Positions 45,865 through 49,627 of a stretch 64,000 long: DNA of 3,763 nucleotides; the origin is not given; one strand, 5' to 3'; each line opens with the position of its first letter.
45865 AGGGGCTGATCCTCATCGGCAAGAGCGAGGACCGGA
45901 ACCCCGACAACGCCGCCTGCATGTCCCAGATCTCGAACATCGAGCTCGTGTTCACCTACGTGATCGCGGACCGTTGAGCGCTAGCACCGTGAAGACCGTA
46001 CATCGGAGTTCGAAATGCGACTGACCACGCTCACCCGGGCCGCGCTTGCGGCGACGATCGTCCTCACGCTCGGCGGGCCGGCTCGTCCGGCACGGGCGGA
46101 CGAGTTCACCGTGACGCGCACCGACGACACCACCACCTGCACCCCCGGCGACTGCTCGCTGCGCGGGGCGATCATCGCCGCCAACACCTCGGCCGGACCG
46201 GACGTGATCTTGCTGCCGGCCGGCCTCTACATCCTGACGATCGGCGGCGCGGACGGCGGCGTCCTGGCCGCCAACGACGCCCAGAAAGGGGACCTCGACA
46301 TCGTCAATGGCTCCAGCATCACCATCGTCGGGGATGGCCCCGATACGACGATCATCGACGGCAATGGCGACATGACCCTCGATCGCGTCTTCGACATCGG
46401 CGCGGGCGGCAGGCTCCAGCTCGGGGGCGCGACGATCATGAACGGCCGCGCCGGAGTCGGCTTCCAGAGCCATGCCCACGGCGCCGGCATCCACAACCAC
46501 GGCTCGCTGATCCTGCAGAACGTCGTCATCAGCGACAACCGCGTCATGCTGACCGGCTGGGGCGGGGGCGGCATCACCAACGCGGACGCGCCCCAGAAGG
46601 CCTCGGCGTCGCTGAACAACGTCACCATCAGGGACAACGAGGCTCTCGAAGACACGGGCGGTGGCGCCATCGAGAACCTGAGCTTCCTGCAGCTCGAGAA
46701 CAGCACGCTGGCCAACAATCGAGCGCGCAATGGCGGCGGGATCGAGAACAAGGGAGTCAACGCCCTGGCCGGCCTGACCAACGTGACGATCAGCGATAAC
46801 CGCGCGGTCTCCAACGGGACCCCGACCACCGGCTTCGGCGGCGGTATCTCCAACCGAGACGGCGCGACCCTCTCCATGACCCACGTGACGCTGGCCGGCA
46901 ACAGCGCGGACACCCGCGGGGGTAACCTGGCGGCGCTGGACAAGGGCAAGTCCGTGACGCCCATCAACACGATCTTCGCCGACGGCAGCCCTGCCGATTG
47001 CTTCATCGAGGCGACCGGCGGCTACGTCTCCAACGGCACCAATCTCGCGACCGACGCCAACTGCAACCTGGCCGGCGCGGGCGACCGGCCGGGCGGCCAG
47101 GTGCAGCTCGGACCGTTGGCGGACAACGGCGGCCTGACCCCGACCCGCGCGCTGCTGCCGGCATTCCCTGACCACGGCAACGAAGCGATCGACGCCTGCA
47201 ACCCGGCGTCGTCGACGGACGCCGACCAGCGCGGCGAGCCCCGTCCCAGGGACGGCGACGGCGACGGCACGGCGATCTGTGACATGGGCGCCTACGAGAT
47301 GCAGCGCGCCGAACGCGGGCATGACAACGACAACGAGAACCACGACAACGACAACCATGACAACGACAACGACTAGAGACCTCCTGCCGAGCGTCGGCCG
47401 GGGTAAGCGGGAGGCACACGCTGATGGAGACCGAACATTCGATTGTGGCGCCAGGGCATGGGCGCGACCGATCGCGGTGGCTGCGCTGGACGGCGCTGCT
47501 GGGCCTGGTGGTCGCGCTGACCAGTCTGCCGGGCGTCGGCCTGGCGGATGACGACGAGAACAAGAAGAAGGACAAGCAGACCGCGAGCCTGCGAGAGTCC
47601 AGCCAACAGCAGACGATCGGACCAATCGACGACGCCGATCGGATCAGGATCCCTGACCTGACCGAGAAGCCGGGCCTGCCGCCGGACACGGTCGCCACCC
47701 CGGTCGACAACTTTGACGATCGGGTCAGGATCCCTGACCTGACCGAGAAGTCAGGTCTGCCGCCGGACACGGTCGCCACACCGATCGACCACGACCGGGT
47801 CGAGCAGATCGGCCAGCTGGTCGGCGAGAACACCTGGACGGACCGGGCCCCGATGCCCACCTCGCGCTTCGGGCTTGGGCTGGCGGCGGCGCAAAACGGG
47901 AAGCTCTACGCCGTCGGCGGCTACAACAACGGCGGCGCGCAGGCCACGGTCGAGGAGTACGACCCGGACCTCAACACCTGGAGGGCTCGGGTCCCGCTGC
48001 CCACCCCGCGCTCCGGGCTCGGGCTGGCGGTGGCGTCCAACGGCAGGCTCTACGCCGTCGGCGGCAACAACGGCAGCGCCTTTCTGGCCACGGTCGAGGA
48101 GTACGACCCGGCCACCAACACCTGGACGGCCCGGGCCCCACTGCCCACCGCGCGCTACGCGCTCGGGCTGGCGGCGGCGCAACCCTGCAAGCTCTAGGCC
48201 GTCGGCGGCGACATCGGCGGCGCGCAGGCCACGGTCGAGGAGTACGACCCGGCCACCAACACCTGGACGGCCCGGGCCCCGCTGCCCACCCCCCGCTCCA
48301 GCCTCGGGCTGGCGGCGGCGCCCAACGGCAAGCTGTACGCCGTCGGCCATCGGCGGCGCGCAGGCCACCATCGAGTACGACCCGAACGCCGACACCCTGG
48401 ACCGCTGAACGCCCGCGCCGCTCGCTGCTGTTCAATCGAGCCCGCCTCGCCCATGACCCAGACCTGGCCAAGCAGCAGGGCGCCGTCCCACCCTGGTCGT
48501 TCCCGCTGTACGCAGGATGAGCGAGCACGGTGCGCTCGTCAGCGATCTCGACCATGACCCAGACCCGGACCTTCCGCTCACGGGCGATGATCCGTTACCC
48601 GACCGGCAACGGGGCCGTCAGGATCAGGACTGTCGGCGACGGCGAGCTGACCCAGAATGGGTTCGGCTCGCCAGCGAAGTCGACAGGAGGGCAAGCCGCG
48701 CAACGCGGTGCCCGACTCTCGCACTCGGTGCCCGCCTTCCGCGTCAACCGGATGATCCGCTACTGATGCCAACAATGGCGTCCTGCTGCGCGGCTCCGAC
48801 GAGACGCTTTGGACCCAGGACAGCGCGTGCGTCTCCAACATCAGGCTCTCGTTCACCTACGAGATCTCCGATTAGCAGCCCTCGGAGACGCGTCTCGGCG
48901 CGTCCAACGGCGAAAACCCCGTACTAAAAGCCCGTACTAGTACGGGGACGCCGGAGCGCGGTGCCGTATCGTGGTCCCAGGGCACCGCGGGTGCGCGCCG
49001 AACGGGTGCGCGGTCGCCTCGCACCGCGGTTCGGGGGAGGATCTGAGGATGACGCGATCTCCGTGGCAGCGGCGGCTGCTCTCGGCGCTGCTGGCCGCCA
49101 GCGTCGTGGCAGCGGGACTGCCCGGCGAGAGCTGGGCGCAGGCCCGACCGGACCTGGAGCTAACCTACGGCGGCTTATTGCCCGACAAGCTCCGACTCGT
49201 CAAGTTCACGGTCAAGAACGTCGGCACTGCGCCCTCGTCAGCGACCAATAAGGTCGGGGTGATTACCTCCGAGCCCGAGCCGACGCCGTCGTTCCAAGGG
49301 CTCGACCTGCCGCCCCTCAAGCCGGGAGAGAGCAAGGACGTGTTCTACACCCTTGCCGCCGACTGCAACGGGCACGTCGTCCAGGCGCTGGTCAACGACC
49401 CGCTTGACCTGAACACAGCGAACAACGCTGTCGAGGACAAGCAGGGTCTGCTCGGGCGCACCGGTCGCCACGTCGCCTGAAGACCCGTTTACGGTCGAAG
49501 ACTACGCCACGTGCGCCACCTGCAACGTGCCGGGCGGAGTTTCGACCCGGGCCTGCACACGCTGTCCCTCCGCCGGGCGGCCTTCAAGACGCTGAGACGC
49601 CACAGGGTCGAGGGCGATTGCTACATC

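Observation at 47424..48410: Kelch-repeat gene with near-identical internal repeats and a premature stop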

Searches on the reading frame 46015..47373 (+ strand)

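Call 8: search_protein_families(library=pfam, max_evalue=0.01, proteins=[window:46015-47373:+])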
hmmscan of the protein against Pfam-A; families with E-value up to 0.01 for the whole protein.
window:46015-47373:+ (453 aa): 1 family
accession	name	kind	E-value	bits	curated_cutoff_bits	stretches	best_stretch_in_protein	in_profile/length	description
PF02415.23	Chlam_PMP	-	0.0076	16.8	20.6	0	256-280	1-18/19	Chlamydia polymorphic membrane protein (Chlamydia_PMP) repeat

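Call 48: search_protein_families(library=ncbifam, max_evalue=0.001, proteins=[window:46015-47373:+])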
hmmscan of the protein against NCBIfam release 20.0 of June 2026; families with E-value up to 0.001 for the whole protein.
window:46015-47373:+ (453 aa): 2 families
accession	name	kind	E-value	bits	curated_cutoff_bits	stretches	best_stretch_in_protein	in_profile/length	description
NF041518.1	choice_anch_Q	domain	4.4e-15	55.7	25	1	363-430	2-58/58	choice-of-anchor Q domain-containing protein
TIGR04214.1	CSLREA_Nterm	domain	6e-05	22.8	25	1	31-57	1-27/27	CSLREA domain-containing protein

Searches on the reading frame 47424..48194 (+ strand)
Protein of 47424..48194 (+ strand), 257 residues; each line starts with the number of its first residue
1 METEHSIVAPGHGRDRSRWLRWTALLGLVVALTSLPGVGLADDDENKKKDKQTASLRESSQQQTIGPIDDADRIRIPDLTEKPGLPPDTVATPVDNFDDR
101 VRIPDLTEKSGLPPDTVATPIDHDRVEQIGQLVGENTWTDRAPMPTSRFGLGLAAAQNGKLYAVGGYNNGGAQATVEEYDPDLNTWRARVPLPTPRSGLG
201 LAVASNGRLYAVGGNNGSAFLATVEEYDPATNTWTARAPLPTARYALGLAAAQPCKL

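Call 8: search_protein_families(library=pfam, max_evalue=0.01, proteins=[window:47424-48194:+])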
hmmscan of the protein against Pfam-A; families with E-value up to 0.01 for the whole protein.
window:47424-48194:+ (257 aa): 9 families
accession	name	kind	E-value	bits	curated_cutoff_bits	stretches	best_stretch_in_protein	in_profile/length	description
PF01344.31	Kelch_1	-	7e-25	86.6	20.1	2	202-241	7-46/46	Kelch motif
PF13964.12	Kelch_6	-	3e-14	52.8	25.3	2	202-244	7-50/50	Kelch motif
PF07646.21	Kelch_2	-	5.3e-14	51.8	21.3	2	201-241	6-48/48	Kelch motif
PF13415.12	Kelch_3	-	1.4e-12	47.9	22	2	206-245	1-41/48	Galactose oxidase, central domain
PF24681.1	Kelch_KLHDC2_KLHL20_DRC7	-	1.9e-10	40.9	50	1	142-236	98-193/221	KLHDC2/KLHL20/DRC7 Kelch-repeats domain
PF13418.12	Kelch_4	-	4.4e-09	36.6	21.6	1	195-242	1-49/49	Galactose oxidase, central domain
PF24996.1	NANM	-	4.6e-07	29.5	45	1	136-228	41-138/350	N-acetylneuraminate epimerase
PF25210.1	Kelch_FKB95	-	4.2e-06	27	70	1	156-237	40-123/268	FKB95, Kelch-repeats domain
PF24981.1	Beta-prop_ATRN-LZTR1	-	0.00064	19.5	50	1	139-236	28-137/289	Attractin/LZTR1 beta-propeller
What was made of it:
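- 47424..48197 (+): Surviving ORF of 257 aa. It encodes a signal peptide, a linker and about 2.5 Kelch blades, and ends at the premature TAG. Pfam Kelch_1 E = 7e-25 (call 8).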

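Call 10: find_encoding_contigs(protein=window:47424-48194:+, flank=10000, max_places=6)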
Protein window:47424-48194:+ (257 aa): no gene with exactly this product is on record in the collection.

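Call 48: search_protein_families(library=ncbifam, max_evalue=0.001, proteins=[window:47424-48194:+])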
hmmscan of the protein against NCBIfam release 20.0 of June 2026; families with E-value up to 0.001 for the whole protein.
window:47424-48194:+ (257 aa): 3 families
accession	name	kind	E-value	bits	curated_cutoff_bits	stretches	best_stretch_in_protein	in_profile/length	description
NF010730.0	PRK14131.1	subfamily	5.4e-05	22.1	416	1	135-220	69-161/384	N-acetylneuraminate epimerase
TIGR03548.1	mutarot_permut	subfamily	0.00038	19.7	243.2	0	153-238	118-202/323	cyclically-permuted mutarotase family protein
TIGR03547.1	muta_rot_YjhT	subfamily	0.00085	18.6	256.35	0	135-227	40-139/346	YjhT family mutarotase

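Call 53: predict_structure(protein=window:47424-48194:+)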
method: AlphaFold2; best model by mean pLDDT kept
length: 257 residues; sequences in the alignment: 1
mean_pLDDT: 48.8   pTM: 0.32
mean pLDDT of the five models: 48.8, 45.9, 43.9, 43.2, 41.5
residues with pLDDT >= 90: 0; 70-90: 23; 50-70: 69; < 50: 165
segments of 3 or more residues with pLDDT < 50: 4-14, 18-20, 22-42, 44-49, 51-53, 55-68, 73-77, 79-98, 100-109, 111-144, 168-172, 215-221, 240-257
pLDDT, mean of each block of 10 residues (from residue 1): 46 44 43 39 46 46 44 48 41 43 46 41 39 34 50 51 54 62 70 60 60 52 69 69 39 26
secondary structure, 60 per line:
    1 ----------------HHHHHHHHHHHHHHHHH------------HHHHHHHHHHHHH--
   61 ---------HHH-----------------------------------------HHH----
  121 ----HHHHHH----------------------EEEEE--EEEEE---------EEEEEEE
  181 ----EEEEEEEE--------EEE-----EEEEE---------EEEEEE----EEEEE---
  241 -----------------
elements in order: H17-33 H46-58 H125-130 E153-157 E160-164 E174-180 E185-192 E201-203 E209-213 E223-228 E233-237
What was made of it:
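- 47424..47546 (+): Probable Sec signal peptide or membrane anchor (residues 1-41): an Arg-rich n-region, the hydrophobic stretch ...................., then DDDE. AlphaFold2 places a helix at residues 17-33 in a low-confidence model (call 53).
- The AlphaFold2 model has low confidence (pLDDT 48.8, call 53).
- Tried and rejected: The AlphaFold2 single-sequence model of the 257-aa product has pLDDT 48.8 and is uninformative (call 53).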

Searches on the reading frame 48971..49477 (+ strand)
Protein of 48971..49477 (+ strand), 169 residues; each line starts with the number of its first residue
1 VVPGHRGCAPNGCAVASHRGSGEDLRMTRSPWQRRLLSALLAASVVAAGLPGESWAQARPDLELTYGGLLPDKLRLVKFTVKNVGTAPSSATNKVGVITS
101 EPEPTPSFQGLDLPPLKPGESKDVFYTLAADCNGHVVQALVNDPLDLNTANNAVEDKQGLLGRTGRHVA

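Call 8: search_protein_families(library=pfam, max_evalue=0.01, proteins=[window:48971-49477:+])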
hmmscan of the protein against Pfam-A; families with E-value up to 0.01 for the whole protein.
window:48971-49477:+ (169 aa): 1 family
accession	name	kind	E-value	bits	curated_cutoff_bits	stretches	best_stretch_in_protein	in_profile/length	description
PF07705.17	CARDB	-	3.4e-05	24.4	22.7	1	77-145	23-86/101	CARDB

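Call 48: search_protein_families(library=ncbifam, max_evalue=0.001, proteins=[window:48971-49477:+])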
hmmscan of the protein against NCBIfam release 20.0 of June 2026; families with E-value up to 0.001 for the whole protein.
window:48971-49477:+ (169 aa): 0 families
